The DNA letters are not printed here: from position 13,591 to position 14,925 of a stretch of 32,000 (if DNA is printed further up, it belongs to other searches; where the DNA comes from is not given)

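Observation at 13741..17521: Candidate F420-linked oxidative pentose-phosphate operon in an archaeon (FGD-family LLM, Spx/ArsC-like, Gnd, LarA-like)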

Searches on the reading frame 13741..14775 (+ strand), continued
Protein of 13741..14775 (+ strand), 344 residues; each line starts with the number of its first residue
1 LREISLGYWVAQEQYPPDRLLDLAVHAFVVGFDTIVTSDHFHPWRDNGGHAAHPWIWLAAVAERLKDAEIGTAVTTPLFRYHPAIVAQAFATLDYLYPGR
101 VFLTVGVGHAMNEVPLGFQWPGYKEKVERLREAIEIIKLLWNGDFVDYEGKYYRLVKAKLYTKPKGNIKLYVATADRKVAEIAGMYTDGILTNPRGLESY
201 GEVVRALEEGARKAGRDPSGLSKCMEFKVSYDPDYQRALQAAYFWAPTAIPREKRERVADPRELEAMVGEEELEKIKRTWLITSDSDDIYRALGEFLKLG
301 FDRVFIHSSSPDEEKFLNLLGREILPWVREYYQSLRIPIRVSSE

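Call 39: find_encoding_contigs(protein=P0055, flank=5000, max_places=1)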
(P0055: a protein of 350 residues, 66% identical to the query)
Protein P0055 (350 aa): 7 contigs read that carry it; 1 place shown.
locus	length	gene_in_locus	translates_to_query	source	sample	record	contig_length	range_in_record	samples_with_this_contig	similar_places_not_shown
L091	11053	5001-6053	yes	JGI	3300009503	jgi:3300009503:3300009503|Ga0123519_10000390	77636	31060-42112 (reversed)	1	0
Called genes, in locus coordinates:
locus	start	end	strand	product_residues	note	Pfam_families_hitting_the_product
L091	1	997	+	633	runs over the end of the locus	PF01558:POR, PF01855:POR_N, PF17147:PFOR_II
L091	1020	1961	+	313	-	PF02775:TPP_enzyme_C, PF12367:PFO_beta_C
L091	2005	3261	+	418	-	PF02771:Acyl-CoA_dh_N, PF02770:Acyl-CoA_dh_M, PF00441:Acyl-CoA_dh_1, PF08028:Acyl-CoA_dh_2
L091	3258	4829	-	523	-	PF00171:Aldedh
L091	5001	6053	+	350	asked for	PF00296:Bac_luciferase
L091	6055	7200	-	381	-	-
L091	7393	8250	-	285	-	-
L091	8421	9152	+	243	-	PF04967:HTH_10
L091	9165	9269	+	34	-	-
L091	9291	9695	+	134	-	-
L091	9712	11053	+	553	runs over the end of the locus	PF00115:COX1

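Call 40: find_encoding_contigs(protein=P0069, flank=5000, max_places=1)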
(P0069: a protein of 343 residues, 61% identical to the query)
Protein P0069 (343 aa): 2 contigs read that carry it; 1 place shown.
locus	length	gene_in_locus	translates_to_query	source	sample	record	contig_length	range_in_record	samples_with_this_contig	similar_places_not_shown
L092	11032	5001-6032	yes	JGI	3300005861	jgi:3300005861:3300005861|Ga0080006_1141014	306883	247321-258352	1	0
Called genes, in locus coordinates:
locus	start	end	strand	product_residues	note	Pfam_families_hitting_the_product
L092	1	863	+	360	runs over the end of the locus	PF00676:E1_dh, PF13292:DXP_synthase_N (weak)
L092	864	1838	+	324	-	PF02779:Transket_pyr, PF02780:Transketolase_C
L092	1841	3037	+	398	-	PF00364:Biotin_lipoyl, PF25997:BSH_YhbJ (weak), PF02817:E3_binding, PF00198:2-oxoacid_dh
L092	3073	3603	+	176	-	PF01965:DJ-1_PfpI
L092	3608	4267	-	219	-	PF04199:Cyclase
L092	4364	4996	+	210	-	PF00081:Sod_Fe_N (weak), PF02777:Sod_Fe_C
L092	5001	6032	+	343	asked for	PF00296:Bac_luciferase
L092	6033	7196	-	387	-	PF01380:SIS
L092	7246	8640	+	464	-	PF00890:FAD_binding_2 (faint), PF01134:GIDA (faint), PF03486:HI0933_like (faint), PF07992:Pyr_redox_2, PF12831:FAD_oxidored (weak), PF13738:Pyr_redox_3 (faint), PF00070:Pyr_redox, PF02852:Pyr_redox_dim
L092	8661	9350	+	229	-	PF21948:LplA-B_cat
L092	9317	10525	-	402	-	PF00108:Thiolase_N, PF02803:Thiolase_C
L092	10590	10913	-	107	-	PF00378:ECH_1, PF16113:ECH_2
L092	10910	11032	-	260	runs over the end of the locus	PF00378:ECH_1, PF16113:ECH_2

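Call 45: list_cluster_members(proteins=[window:13741-14775:+, P0001, window:10132-12468:+])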
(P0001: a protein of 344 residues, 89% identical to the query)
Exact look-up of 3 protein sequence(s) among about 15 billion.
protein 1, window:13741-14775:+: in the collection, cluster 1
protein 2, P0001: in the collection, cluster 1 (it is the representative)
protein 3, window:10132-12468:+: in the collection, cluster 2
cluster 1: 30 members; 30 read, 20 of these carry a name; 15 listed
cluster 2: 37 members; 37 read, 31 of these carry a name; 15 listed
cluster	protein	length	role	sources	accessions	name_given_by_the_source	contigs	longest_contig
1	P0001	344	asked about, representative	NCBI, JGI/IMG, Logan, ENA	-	coenzyme F420-dependent glucose-6-phosphate dehydrogenase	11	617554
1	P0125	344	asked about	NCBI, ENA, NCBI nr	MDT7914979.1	MAG: TIGR03557 family F420-dependent LLM class oxidoreductase [Candidatus Caldarchaeales ... | TIGR03557 family F420-dependent LLM class oxidoreductase [Candidatus Caldarchaeales ...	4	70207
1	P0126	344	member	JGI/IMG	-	coenzyme F420-dependent glucose-6-phosphate dehydrogenase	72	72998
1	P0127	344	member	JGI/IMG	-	coenzyme F420-dependent glucose-6-phosphate dehydrogenase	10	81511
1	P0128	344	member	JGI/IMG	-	coenzyme F420-dependent glucose-6-phosphate dehydrogenase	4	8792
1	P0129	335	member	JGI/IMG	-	coenzyme F420-dependent glucose-6-phosphate dehydrogenase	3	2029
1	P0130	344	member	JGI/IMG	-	coenzyme F420-dependent glucose-6-phosphate dehydrogenase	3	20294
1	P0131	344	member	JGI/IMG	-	coenzyme F420-dependent glucose-6-phosphate dehydrogenase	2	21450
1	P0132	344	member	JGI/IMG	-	coenzyme F420-dependent glucose-6-phosphate dehydrogenase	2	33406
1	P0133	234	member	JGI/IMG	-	coenzyme F420-dependent glucose-6-phosphate dehydrogenase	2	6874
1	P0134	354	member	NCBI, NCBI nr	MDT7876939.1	MAG: TIGR03557 family F420-dependent LLM class oxidoreductase [Candidatus Caldarchaeales ... | TIGR03557 family F420-dependent LLM class oxidoreductase [Candidatus Caldarchaeales ...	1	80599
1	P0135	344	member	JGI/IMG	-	coenzyme F420-dependent glucose-6-phosphate dehydrogenase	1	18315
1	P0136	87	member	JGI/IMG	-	coenzyme F420-dependent glucose-6-phosphate dehydrogenase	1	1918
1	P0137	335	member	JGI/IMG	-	F420-dependent oxidoreductase, G6PDH family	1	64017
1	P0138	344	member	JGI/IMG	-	coenzyme F420-dependent glucose-6-phosphate dehydrogenase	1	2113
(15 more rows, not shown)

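Call 46: find_encoding_contigs(protein=P0134, flank=2500, max_places=3)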
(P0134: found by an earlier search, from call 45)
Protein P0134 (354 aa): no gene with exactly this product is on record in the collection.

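Call 47: find_encoding_contigs(protein=P0126, flank=2500, max_places=5)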
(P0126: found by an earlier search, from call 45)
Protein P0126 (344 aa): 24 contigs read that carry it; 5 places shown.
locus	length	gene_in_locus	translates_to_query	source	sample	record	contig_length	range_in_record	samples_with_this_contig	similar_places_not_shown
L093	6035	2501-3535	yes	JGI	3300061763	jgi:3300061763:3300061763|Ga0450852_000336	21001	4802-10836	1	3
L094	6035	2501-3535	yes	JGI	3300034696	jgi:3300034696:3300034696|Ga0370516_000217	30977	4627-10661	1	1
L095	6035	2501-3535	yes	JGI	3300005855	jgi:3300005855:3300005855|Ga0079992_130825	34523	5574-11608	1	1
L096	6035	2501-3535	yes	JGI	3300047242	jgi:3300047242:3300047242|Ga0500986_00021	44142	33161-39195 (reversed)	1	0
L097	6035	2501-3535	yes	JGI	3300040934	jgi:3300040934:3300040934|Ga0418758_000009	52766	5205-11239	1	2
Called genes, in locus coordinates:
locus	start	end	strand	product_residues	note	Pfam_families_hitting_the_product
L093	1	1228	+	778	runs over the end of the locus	PF00133:tRNA-synt_1, PF09334:tRNA-synt_1g, PF08264:Anticodon_1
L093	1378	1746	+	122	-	PF18894:PhageMetallopep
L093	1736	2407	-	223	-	PF04199:Cyclase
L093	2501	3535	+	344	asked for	PF00296:Bac_luciferase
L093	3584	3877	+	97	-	-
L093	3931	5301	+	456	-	PF03446:NAD_binding_2, PF00393:6PGD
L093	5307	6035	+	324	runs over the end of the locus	PF21113:LarA_C (weak)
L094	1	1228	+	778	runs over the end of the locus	PF00133:tRNA-synt_1, PF09334:tRNA-synt_1g, PF08264:Anticodon_1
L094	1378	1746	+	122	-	PF18894:PhageMetallopep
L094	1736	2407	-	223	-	PF04199:Cyclase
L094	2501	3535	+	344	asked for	PF00296:Bac_luciferase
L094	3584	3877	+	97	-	-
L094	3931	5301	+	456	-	PF03446:NAD_binding_2, PF00393:6PGD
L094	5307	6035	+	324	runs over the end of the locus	PF21113:LarA_C (weak)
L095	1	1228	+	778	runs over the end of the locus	PF00133:tRNA-synt_1, PF09334:tRNA-synt_1g, PF08264:Anticodon_1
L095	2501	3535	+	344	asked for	PF00296:Bac_luciferase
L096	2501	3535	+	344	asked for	PF00296:Bac_luciferase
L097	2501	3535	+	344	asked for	PF00296:Bac_luciferase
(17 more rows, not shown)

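Call 52: search_protein_families(library=ncbifam, proteins=[L089:6040-7197:-, L005:7066-8223:-, L091:6055-7200:-, L030:2704-3420:+, L030:3389-4021:+, L030:4044-4463:+, L030:4469-5401:+, L030:1591-2652:+], max_evalue=0.00001)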
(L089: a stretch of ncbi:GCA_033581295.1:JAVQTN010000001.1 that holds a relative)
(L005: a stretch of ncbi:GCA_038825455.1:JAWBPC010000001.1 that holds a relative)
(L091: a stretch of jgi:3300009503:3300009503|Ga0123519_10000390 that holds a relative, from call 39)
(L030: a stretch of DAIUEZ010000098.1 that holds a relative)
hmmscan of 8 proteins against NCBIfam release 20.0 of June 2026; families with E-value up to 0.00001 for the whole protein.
L089:6040-7197:- (385 aa): 2 families
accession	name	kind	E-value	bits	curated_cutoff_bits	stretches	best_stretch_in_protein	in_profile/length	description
TIGR03127.2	RuMP_HxlB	equivalog_domain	3.3e-22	79.2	160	1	211-337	5-126/178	6-phospho-3-hexuloisomerase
NF041755.1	RuMP_HxlAB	equivalog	7.2e-21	74.6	500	1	207-336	217-341/391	bifunctional 3-hexulose-6-phosphate synthase/6-phospho-3-hexuloisomerase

L005:7066-8223:- (385 aa): 4 families
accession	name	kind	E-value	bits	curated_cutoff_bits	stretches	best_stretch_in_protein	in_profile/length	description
TIGR03127.2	RuMP_HxlB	equivalog_domain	6.4e-26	91.3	160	1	209-339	3-128/178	6-phospho-3-hexuloisomerase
NF041755.1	RuMP_HxlAB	equivalog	2.1e-23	82.9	500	1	205-355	215-360/391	bifunctional 3-hexulose-6-phosphate synthase/6-phospho-3-hexuloisomerase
TIGR00393.1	kpsF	subfamily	3.5e-06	26.8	203.7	1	284-339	48-103/268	KpsF/GutQ family sugar-phosphate isomerase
NF001484.0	PRK00331.1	subfamily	5.1e-06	25.1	381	1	207-334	255-384/601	isomerizing glutamine--fructose-6-phosphate transaminase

L091:6055-7200:- (381 aa): 2 families
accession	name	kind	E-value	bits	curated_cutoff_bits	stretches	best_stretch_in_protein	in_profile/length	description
TIGR03127.2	RuMP_HxlB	equivalog_domain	1.3e-18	67.5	160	1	205-332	7-125/178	6-phospho-3-hexuloisomerase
NF041755.1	RuMP_HxlAB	equivalog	3.1e-13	49.5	500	1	204-330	218-339/391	bifunctional 3-hexulose-6-phosphate synthase/6-phospho-3-hexuloisomerase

L030:2704-3420:+ (238 aa): 3 families
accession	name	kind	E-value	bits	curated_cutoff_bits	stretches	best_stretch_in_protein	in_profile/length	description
TIGR00021.1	rpiA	equivalog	6.2e-58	195.8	126.4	1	20-231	2-217/218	ribose 5-phosphate isomerase A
NF001924.0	PRK00702.1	equivalog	1.6e-57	194.5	192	1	17-236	5-221/223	ribose-5-phosphate isomerase RpiA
NF010585.0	PRK13978.1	equivalog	6.8e-32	110.8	365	1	25-221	13-213/228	ribose 5-phosphate isomerase A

L030:3389-4021:+ (210 aa): 1 family
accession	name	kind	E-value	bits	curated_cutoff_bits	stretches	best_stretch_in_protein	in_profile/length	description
TIGR03035.1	trp_arylform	equivalog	6.8e-32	111.1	223.05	1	9-206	2-204/206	arylformamidase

L030:4044-4463:+ (139 aa): 2 families
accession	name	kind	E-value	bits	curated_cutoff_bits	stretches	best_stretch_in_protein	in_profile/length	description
TIGR03404.1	bicupin_oxalic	subfamily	1.6e-08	34.1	254.2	1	43-122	238-321/367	bicupin, oxalate decarboxylase family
TIGR01479.1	GMP_PMI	equivalog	7.1e-06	25.1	372.95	1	61-120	387-444/467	mannose-1-phosphate guanylyltransferase/mannose-6-phosphate isomerase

L030:4469-5401:+ (310 aa): 11 families
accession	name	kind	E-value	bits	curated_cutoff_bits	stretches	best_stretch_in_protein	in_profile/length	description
NF007161.0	PRK09599.1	subfamily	4.3e-105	351.2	271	1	1-292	1-298/302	NADP-dependent phosphogluconate dehydrogenase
TIGR00872.1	gnd_rel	equivalog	4.4e-91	305.2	297.2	1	1-291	1-294/299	phosphogluconate dehydrogenase (NAD(+)-dependent, decarboxylating)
NF006765.0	PRK09287.1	equivalog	1.3e-61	208.9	413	1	2-275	5-297/476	NADP-dependent phosphogluconate dehydrogenase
TIGR00873.1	gnd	equivalog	1.6e-58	198.6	426.7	1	2-273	1-290/467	decarboxylating NADP(+)-dependent phosphogluconate dehydrogenase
TIGR01692.1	HIBADH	equivalog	2.8e-15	56.4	291.6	1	6-209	2-206/288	3-hydroxyisobutyrate dehydrogenase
NF008592.0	PRK11559.1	equivalog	8.3e-12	45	397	1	1-200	3-203/296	2-hydroxy-3-oxopropionate reductase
TIGR01505.1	tartro_sem_red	equivalog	5e-11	42.4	340.75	1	3-200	2-200/291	2-hydroxy-3-oxopropionate reductase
NF005650.0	PRK07417.1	equivalog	3.6e-08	33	290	1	1-92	2-92/281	prephenate/arogenate dehydrogenase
NF043037.1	ThreonDh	equivalog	4.3e-08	32.9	350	1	2-194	4-198/297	L-threonate dehydrogenase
NF006307.0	PRK08507.1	equivalog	7.8e-08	31.8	295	1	1-93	1-92/275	prephenate dehydrogenase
NF011633.0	PRK15059.1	equivalog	2.6e-06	26.9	451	1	1-175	1-175/292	2-hydroxy-3-oxopropionate reductase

L030:1591-2652:+ (353 aa): 29 families (the best 25 are shown)
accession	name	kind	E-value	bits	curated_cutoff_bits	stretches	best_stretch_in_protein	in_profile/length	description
TIGR03885.1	flavin_revert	hypoth_equivalog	5e-70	236.2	398.7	1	13-340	1-315/315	TIGR03885 family FMN-dependent LLM class oxidoreductase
TIGR03557.1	F420_G6P_family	subfamily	7.6e-69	232.2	210.4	1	13-341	1-315/316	TIGR03557 family F420-dependent LLM class oxidoreductase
TIGR03554.1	F420_G6P_DH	equivalog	4.1e-64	216.7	420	1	12-340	3-330/331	glucose-6-phosphate dehydrogenase (coenzyme-F420)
TIGR04465.1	ArgArg_F420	equivalog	3.8e-62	210.4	470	1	12-340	47-363/364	F420-dependent hydroxymycolic acid dehydrogenase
TIGR03560.1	F420_Rv1855c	subfamily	1.1e-33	117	231.4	1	21-234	9-224/227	TIGR03560 family F420-dependent LLM class oxidoreductase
TIGR03555.1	F420_mer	equivalog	7.1e-29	101.2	348.7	1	24-255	11-227/325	5,10-methylenetetrahydromethanopterin reductase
NF002619.0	PRK02271.1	equivalog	2.3e-28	99.4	276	1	23-258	12-231/329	5,10-methylenetetrahydromethanopterin reductase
TIGR03619.1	F420_Rv2161c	subfamily_domain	1.1e-26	94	166.9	1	33-255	6-234/247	TIGR03619 family F420-dependent LLM class oxidoreductase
TIGR03559.1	F420_Rv3520c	subfamily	2.1e-18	66.5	335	1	23-252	11-238/325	LLM class F420-dependent oxidoreductase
TIGR03856.1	F420_MSMEG_2906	subfamily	3.8e-18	65.9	243.7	1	25-150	16-142/249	LLM class F420-dependent oxidoreductase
TIGR03621.1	F420_MSMEG_2516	subfamily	3.9e-18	65.6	213.15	1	20-214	9-183/295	TIGR03621 family F420-dependent LLM class oxidoreductase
TIGR03564.1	F420_MSMEG_4879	subfamily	1.1e-17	64.6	234.25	1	51-211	16-169/265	TIGR03564 family F420-dependent LLM class oxidoreductase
TIGR03571.1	lucif_BA3436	subfamily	5.4e-17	62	303.9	1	19-219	25-222/304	TIGR03571 family LLM class oxidoreductase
TIGR03841.1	F420_Rv3093c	subfamily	2.3e-16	60.1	213.65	1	52-316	28-292/298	LLM class F420-dependent oxidoreductase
TIGR03842.1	F420_CPS_4043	hypoth_equivalog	3.9e-16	59.1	295.45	1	26-263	14-228/329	TIGR03842 family LLM class F420-dependent oxidoreductase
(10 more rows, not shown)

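Call 60: search_solved_structures(query=L089:6040-7197:-, max_evalue=1, show_alignments=0)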
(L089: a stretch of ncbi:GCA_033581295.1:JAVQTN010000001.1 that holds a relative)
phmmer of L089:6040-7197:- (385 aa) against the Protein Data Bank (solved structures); distinct sequences matched with E-value up to 1: 8.
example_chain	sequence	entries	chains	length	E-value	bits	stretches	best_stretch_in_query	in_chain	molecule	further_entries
9lj9_B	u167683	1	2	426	2.7e-13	53.2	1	201-349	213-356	3-hexulose-6-phosphate synthase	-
1jeo_A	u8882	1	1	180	1.3e-07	34.5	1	227-326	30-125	HYPOTHETICAL PROTEIN MJ1247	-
1m3s_A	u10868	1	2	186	2.7e-07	33.5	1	204-342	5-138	Hypothetical protein yckf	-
1viv_A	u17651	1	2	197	3.1e-07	33.3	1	204-342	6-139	Hypothetical protein yckF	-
1vim_A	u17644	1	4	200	5.3e-07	32.5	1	220-331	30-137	Hypothetical protein AF1796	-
5uqi_A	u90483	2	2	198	0.0056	19.3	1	208-338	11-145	Phosphosugar isomerase | Isomerase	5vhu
7en6_A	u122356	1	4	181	0.067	15.7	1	227-333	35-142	HTH-type transcriptional regulator MurR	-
7en5_A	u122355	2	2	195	0.071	15.6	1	227-336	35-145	HTH-type transcriptional regulator MurR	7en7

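Call 61: search_protein_families(library=pfam, proteins=[L089:6040-7197:-, L009:7578-8720:-, L092:6033-7196:-, L089:3873-4250:+], max_evalue=1)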
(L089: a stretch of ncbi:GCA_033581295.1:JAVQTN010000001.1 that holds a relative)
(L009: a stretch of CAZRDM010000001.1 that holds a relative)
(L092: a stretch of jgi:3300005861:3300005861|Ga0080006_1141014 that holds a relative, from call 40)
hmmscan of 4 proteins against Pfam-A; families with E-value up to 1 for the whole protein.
L089:6040-7197:- (385 aa): 2 families
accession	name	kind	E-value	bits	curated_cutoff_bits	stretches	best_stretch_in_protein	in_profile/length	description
PF01380.27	SIS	-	3.1e-06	27.5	25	1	234-337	2-107/131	SIS domain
PF13580.11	SIS_2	-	0.003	18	27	1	282-317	102-137/138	SIS domain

L009:7578-8720:- (381 aa): 3 families
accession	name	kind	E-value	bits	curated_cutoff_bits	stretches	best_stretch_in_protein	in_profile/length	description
PF01380.27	SIS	-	5.5e-06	26.7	25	1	230-333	2-107/131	SIS domain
PF13580.11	SIS_2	-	0.0058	17.1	27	1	276-313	100-137/138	SIS domain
PF10503.15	Esterase_PHB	-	0.15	11.7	23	1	234-325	97-188/219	Esterase PHB depolymerase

L092:6033-7196:- (387 aa): 2 families
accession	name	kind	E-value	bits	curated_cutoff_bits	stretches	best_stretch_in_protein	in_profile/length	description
PF01380.27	SIS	-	3.9e-08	33.6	25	1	243-337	11-107/131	SIS domain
PF13580.11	SIS_2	-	0.00041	20.8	27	1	282-318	102-138/138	SIS domain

L089:3873-4250:+ (125 aa): 2 families
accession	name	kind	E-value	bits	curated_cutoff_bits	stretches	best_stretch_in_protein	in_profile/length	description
PF18894.6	PhageMetallopep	-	6.1e-28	98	23.7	1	2-116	2-124/134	Putative phage metallopeptidase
PF10263.15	SprT-like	-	0.0002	21.6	25.6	1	51-112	40-93/108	SprT-like family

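Call 65: find_homologous_proteins(query=L089:6040-7197:-, max_evalue=1e-10)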
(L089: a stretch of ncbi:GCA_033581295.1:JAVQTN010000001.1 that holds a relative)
Query L089:6040-7197:- (385 aa): 285 proteins with E <= 1e-10 among 8000 candidates; the best 120 are listed.
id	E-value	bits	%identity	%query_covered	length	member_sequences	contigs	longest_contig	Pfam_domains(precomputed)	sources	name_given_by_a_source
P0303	9.6e-249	843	100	100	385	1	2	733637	PF01380.28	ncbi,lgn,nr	ncbi:MAG: hypothetical protein NZ920_03525 [Aigarchaeota archaeon]|nr:hypothetical protein [Aigarcha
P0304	4.5e-216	735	84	100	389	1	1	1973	PF01380.28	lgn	-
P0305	2.4e-179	614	72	100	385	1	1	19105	PF01380.28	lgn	-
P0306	4.0e-175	601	69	99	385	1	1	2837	PF01380.28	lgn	-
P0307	1.9e-173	595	68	99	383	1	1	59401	PF01380.28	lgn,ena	-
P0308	2.3e-170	585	68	99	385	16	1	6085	PF01380.28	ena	-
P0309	1.1e-169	583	69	97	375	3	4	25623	PF01380.28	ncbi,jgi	ncbi:MAG: SIS domain-containing protein [Nitrososphaerota archaeon]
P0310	1.8e-157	542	61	100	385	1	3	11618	PF01380.28,PF13580.12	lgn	-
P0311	3.7e-155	535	61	100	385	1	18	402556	PF01380.28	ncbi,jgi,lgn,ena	ncbi:MAG: SIS domain-containing protein [Nitrososphaerota archaeon]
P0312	2.6e-154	532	63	100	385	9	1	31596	PF01380.28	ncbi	-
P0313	3.3e-154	532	61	100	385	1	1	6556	PF01380.28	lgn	-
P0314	1.8e-153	529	61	99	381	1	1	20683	PF01380.28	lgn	-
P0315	9.9e-153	527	62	99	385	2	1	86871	PF01380.28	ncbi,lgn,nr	ncbi:3-hexulose-6-phosphate isomerase [Candidatus Calditenuaceae archaeon HR02]|nr:3-hexulose-6-phos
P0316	3.2e-152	525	62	98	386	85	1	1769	PF01380.28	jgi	jgi:6-phospho-3-hexuloisomerase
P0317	3.8e-152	525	62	100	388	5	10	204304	PF01380.28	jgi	jgi:D-arabinose 5-phosphate isomerase GutQ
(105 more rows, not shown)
